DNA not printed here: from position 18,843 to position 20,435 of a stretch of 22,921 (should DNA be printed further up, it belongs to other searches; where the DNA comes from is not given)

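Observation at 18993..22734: Sugar-modification cassette wired directly into the head-assembly operon (candidate virion glycosylation system)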

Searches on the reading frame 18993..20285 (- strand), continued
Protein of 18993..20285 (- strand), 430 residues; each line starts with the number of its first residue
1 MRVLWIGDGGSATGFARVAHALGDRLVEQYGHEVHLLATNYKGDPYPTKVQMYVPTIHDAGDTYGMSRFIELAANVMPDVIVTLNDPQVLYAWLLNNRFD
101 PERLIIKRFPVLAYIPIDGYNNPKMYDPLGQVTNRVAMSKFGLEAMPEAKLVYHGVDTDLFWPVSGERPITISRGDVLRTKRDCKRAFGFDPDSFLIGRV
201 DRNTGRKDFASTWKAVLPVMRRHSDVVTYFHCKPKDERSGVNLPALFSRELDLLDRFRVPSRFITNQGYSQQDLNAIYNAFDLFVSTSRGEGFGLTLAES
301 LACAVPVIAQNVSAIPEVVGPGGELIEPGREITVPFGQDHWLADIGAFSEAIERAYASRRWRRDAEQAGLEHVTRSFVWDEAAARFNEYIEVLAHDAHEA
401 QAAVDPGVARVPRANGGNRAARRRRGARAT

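Call 34: search_solved_structures(query=window:18993-20285:-, max_evalue=0.001)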
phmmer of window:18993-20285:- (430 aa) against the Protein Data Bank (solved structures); distinct sequences matched with E-value up to 0.001: 9.
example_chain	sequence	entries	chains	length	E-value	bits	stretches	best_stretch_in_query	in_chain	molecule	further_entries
3oy2_A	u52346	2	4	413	6.1e-08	35.3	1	179-317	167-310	Glycosyltransferase B736L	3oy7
5d00_A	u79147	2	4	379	2.6e-07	33.2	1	271-329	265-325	N-acetyl-alpha-D-glucosaminyl L-malate synthase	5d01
7qsg_A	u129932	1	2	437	5.6e-07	32.1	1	263-348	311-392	D-inositol 3-phosphate glycosyltransferase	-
2jjm_A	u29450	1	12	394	1.5e-05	27.4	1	272-330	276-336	GLYCOSYL TRANSFERASE, GROUP 1 FAMILY PROTEIN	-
3mbo_A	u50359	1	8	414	1.7e-05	27.2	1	272-330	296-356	Glycosyltransferase, group 1 family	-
5i45_A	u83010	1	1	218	5.6e-05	25.5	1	271-340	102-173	Glycosyl transferases group 1 family protein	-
6kih_A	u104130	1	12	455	8e-05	25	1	270-388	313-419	Tll1590 protein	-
4pqg_A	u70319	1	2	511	0.00027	23.3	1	267-396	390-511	Glycosyltransferase Gtf1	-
6tvp_A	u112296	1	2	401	0.00096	21.5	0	274-384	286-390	Alpha-maltose-1-phosphate synthase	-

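Call 36: find_related_loci(query=A1, collection=genome_contigs, flank=10000)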
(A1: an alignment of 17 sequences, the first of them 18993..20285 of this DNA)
Query A1 (430 aa) in genome_contigs; peptide patterns used: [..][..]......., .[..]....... (x = any residue, [..] = any of these).
56 stretches matched a pattern; 13 encode a relative of the query (tblastn E <= 1e-3); 13 distinct loci.
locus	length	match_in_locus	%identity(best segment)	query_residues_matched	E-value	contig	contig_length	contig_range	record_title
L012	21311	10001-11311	60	2-428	1e-173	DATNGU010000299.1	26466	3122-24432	MAG TPA_asm: Solirubrobacterales bacterium isolate SMAG_U11329 k141_535032, whole genome shotgun sequence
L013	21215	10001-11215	49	2-394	2e-126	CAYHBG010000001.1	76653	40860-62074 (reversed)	MAG TPA_asm: uncultured Thermotogae bacterium isolate ERP119294_co1_67 genome assembly, contig: NODE_314_length_76653_co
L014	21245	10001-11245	49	3-401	1e-125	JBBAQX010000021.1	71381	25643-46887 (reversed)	MAG: Lysinibacter sp. isolate EUL_204 ctg21-EUL_204, whole genome shotgun sequence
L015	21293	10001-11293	44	2-429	5e-103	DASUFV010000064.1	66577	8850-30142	MAG TPA_asm: Actinomycetes bacterium isolate SMAG_U1388 k141_1410323, whole genome shotgun sequence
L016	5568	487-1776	33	1-391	3e-55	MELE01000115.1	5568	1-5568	MAG: Acidobacteria bacterium RIFCSPLOWO2_12_FULL_67_14b rifcsplowo2_12_scaffold_28306, whole genome shotgun sequence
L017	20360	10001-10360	38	206-328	2e-13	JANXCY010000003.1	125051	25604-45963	MAG: Anaerolineae bacterium isolate SKYB88 NODE_3_length_125051_cov_35.443132, whole genome shotgun sequence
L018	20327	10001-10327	30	271-393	3e-11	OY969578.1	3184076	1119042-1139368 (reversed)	MAG: uncultured Chloroflexia bacterium isolate MFD05674.bin.c.2 genome assembly, chromosome: 1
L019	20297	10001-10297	34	270-383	1e-9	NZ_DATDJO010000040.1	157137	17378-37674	MAG: Povalibacter sp. isolate SMAG_U332 k141_973652, whole genome shotgun sequence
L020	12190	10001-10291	29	272-383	9e-9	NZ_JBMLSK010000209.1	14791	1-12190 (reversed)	MAG: Roseateles sp. isolate LE_481928 NODE_5659_length_14791_cov_14.623711, whole genome shotgun sequence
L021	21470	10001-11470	23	270-404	1e-8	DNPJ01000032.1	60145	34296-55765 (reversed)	MAG TPA_asm: Bacillota bacterium isolate UBA8580 contig_367, whole genome shotgun sequence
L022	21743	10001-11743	24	170-404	4e-8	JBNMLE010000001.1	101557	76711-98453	MAG: Bacilli bacterium isolate CM_BacUBA1308.25 k141_97750_length_101557_cov_16.1167, whole genome shotgun sequence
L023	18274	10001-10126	40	267-308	3e-5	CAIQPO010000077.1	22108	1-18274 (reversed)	Candidatus Collierbacteria bacterium isolate LaPlata_bin-3582 genome assembly, contig: bin-3582:77/97, whole genome shot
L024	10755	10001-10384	26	185-313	5e-5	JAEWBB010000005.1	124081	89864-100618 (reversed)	MAG: Proteobacteria bacterium isolate OH_PBB_237 k127_1776292, whole genome shotgun sequence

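Call 37: find_related_loci(query=A1, collection=viral_contigs, flank=10000)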
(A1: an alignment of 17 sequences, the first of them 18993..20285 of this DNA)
Query A1 (430 aa) in viral_contigs; peptide patterns used: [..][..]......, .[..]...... (x = any residue, [..] = any of these).
110 stretches matched a pattern; 81 encode a relative of the query (tblastn E <= 1e-3); the best 80 are kept; 80 distinct loci.
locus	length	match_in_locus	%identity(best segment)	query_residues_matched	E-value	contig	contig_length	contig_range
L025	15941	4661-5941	68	2-428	0e+0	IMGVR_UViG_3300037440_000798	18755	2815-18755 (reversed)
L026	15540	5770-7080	60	2-428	5e-173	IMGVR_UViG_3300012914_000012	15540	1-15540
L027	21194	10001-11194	59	1-397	3e-152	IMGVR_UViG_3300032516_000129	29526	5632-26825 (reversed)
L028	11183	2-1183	56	31-423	2e-148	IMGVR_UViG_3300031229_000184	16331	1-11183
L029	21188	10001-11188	58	2-394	5e-146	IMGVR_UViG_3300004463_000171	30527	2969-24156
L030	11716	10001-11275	54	2-425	2e-144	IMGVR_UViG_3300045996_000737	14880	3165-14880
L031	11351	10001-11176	54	2-390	3e-141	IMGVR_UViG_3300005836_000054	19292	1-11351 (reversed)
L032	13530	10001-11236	53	2-405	3e-139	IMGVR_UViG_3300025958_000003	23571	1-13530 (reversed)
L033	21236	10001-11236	53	2-405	3e-139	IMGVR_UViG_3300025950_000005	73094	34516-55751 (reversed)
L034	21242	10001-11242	52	2-406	6e-139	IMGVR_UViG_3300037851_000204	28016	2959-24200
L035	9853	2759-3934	54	2-394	8e-138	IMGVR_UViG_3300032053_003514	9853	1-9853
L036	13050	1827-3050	52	2-401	5e-138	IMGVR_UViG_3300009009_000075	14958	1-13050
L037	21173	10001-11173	54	2-395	3e-137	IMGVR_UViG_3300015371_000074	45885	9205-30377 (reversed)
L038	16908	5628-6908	48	2-425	8e-136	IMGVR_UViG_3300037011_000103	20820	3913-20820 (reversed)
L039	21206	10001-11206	52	2-394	5e-135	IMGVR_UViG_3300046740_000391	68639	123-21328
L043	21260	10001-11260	51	2-411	4e-134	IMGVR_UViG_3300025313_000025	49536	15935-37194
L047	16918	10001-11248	51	2-406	3e-132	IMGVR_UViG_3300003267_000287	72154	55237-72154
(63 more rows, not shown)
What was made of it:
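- Tried and rejected: The alignment-based scan worked (call 37).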

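Call 45: search_solved_structures(query=A1, max_evalue=0.0001)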
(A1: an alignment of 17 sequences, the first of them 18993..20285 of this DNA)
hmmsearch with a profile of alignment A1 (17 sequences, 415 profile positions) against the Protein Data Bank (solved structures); distinct sequences matched with E-value up to 0.0001: 16.
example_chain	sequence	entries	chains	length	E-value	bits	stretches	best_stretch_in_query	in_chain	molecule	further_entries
3oy2_A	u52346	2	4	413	1.4e-20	76.9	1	9-401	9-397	Glycosyltransferase B736L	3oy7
7qsg_A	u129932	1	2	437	8.3e-13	51.3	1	260-388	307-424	D-inositol 3-phosphate glycosyltransferase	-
6kih_A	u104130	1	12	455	6.7e-11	45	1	259-392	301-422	Tll1590 protein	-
5i45_A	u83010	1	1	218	1.2e-10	44.2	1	249-347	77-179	Glycosyl transferases group 1 family protein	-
6tvp_A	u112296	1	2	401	1.5e-09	40.6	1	272-386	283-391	Alpha-maltose-1-phosphate synthase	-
5d00_A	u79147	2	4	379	1.8e-08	37.1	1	271-330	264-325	N-acetyl-alpha-D-glucosaminyl L-malate synthase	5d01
2jjm_A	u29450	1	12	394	2.4e-08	36.6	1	272-351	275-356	GLYCOSYL TRANSFERASE, GROUP 1 FAMILY PROTEIN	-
3mbo_A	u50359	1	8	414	2.7e-08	36.4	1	272-351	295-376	Glycosyltransferase, group 1 family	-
6zj4_AAA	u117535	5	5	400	2.6e-07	33.2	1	188-383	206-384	Trehalose phosphorylase/synthase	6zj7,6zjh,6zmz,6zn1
3okc_A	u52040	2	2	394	7.3e-07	31.7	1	273-404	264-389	GDP-mannose-dependent alpha-(1-6)-phosphatidylinositol monomannoside mannosyltransferase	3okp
3oka_A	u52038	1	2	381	2.1e-06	30.2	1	273-390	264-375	GDP-mannose-dependent alpha-(1-6)-phosphatidylinositol monomannoside mannosyltransferase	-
3c4q_A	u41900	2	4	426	2.1e-06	30.2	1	273-400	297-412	Predicted glycosyltransferases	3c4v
3c48_A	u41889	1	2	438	2.5e-06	30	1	273-395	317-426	Predicted glycosyltransferases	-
5e9t_A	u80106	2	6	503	5.8e-06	28.8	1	251-313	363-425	Glycosyltransferase Gtf1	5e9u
2x6q_A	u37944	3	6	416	1.1e-05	27.8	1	264-328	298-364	TREHALOSE-SYNTHASE TRET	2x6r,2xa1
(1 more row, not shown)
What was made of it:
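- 18993..20285 (-): GT-B/GT4 glycosyltransferase, 430 aa, with an invariant E-x7-E motif. Core gene of the head module, overlapping the protease gene. Profile A1 against chlorovirus B736L 3oy2, E=1.4e-20 over the full length (call 45).
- On GT-B fold, CAZy GT4-like retaining glycosyltransferase: Full-length match to 3oy2 (call 45).
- The best solved relative of GT4 is the virus-encoded B736L, matched over its full length (call 45). MshA and BshA are among the GT4 PDB hits (call 34, call 45).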

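Call 46: search_protein_families(library=ncbifam, proteins=[window:18993-20285:-], max_evalue=0.001)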
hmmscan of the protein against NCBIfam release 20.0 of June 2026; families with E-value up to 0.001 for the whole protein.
window:18993-20285:- (430 aa): 13 families
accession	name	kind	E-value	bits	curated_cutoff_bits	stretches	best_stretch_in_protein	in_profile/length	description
TIGR03088.1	stp2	hypoth_equivalog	2e-11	43.5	409.05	1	151-388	164-368/374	TIGR03088 family PEP-CTERM/XrtA system glycosyltransferase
TIGR03999.1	thiol_BshA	equivalog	1.3e-10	40.8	273.7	1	271-321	263-313/375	N-acetyl-alpha-D-glucosaminyl L-malate synthase BshA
TIGR02149.1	glgA_Coryne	subfamily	1.7e-10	40.6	302.4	1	248-387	252-384/391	glycogen synthase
TIGR04047.1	MSMEG_0565_glyc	hypoth_equivalog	5.5e-08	32.3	259.85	1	270-385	266-366/373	MSMEG_0565 family glycosyltransferase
TIGR03449.1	mycothiol_MshA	equivalog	2.6e-07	29.9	462.5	1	255-388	278-398/406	D-inositol-3-phosphate glycosyltransferase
NF053787.1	GlcN_PG_synth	equivalog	7e-07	28.4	480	1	266-382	247-348/361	N-acetylglucosaminyl phosphatidylglycerol synthase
TIGR02918.1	TIGR02918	equivalog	8e-07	28.1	574.6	1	271-313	383-425/500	accessory Sec system glycosyltransferase GtfA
TIGR02472.1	sucr_P_syn_N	equivalog_domain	4.5e-06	25.7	576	1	188-386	242-434/439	sucrose-phosphate synthase, putative, glycosyltransferase domain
NF041876.1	EPS_EpsE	equivalog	5.2e-06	25.9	400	1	270-379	285-382/389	exopolysaccharide biosynthesis GT4 family glycosyltransferase EpsE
TIGR02095.1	glgA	subfamily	5.4e-05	22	328.45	1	255-389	344-473/477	glycogen/starch synthase, ADP-glucose type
NF047880.1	glyco_SdgA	exception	0.00014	20.6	800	1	263-316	373-425/488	serine-aspartate repeat adhesin O-glycosyltransferase SdgA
NF038298.1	EPS_HpsO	equivalog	0.00033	19.6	575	0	284-326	292-334/388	hormogonium polysaccharide biosynthesis glycosyltransferase HpsO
NF047684.1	TeichurnBiosyTuaC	equivalog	0.00048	19.2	550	1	272-326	281-335/391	teichuronic acid biosynthesis protein TuaC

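Call 51: search_protein_families(library=pfam, proteins=[L043:139-801:+, L043:2199-2843:+, L043:2980-3678:+, L043:4002-4814:+, L043:4811-5272:+, L047:183-668:+, L047:682-1461:+, L047:2637-3605:+, L027:4896-5879:+, L027:9647-9967:+], max_evalue=0.001)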
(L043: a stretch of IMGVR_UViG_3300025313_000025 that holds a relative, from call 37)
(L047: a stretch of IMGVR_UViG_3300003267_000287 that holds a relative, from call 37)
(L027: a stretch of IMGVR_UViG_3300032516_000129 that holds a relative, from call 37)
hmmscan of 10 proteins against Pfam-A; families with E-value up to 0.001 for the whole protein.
L043:139-801:+ (220 aa): 3 families
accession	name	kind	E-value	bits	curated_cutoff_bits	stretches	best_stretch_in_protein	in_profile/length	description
PF08241.18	Methyltransf_11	-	5.8e-07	30.5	21.2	1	81-156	2-83/95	Methyltransferase domain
PF13489.12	Methyltransf_23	-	8.5e-06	26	27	1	60-156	7-104/164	Methyltransferase domain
PF13649.12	Methyltransf_25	-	2.7e-05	25.2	27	1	79-149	1-80/97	Methyltransferase domain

L043:2199-2843:+ (214 aa): 2 families
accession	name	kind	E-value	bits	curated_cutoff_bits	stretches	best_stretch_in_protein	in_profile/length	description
PF00535.33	Glycos_transf_2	-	8.4e-23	81.6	23.3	2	85-147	68-130/168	Glycosyl transferase family 2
PF10111.15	Glyco_tranf_2_2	-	5.6e-05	23.2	27.3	1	22-117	19-103/276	Glycosyltransferase like family 2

L043:2980-3678:+ (232 aa): 1 family
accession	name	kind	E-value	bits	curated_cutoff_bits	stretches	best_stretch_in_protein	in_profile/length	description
PF00535.33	Glycos_transf_2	-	0.00024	21.5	23.3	1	6-111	3-110/168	Glycosyl transferase family 2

L043:4002-4814:+ (270 aa): 1 family
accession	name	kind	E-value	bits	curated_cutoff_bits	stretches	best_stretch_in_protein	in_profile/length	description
PF00535.33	Glycos_transf_2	-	2.6e-05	24.7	23.3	1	60-102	69-111/168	Glycosyl transferase family 2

L043:4811-5272:+ (153 aa): 0 families

L047:183-668:+ (161 aa): 0 families

L047:682-1461:+ (259 aa): 0 families

L047:2637-3605:+ (322 aa): 4 families
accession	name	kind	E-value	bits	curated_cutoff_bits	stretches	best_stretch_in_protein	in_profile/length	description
PF01370.27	Epimerase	-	1.7e-34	119.7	20.9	1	8-257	1-240/240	NAD dependent epimerase/dehydratase family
PF16363.11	GDP_Man_Dehyd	-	2.8e-17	63.6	27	1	9-278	1-269/332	GDP-mannose 4,6 dehydratase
PF07993.18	NAD_binding_4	-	3.7e-07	30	20.1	1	67-190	75-204/258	Male sterility protein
PF01073.25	3Beta_HSD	-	5.4e-07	29.3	22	1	124-240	111-225/280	3-beta hydroxysteroid dehydrogenase/isomerase family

L027:4896-5879:+ (327 aa): 0 families

L027:9647-9967:+ (106 aa): 0 families
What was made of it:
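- Closest known: Cluster O mycobacteriophage. Different: Relatives of this phage do carry methyltransferases (call 51).
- The variable genes are nearly all sugar-related: methyltransferase, epimerase, several GT2 (call 51).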

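Call 100: search_protein_families(library=padloc, proteins=[window:18993-20285:-], max_evalue=0.001)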
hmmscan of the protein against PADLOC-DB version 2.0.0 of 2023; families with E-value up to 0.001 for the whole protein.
window:18993-20285:- (430 aa): 0 families
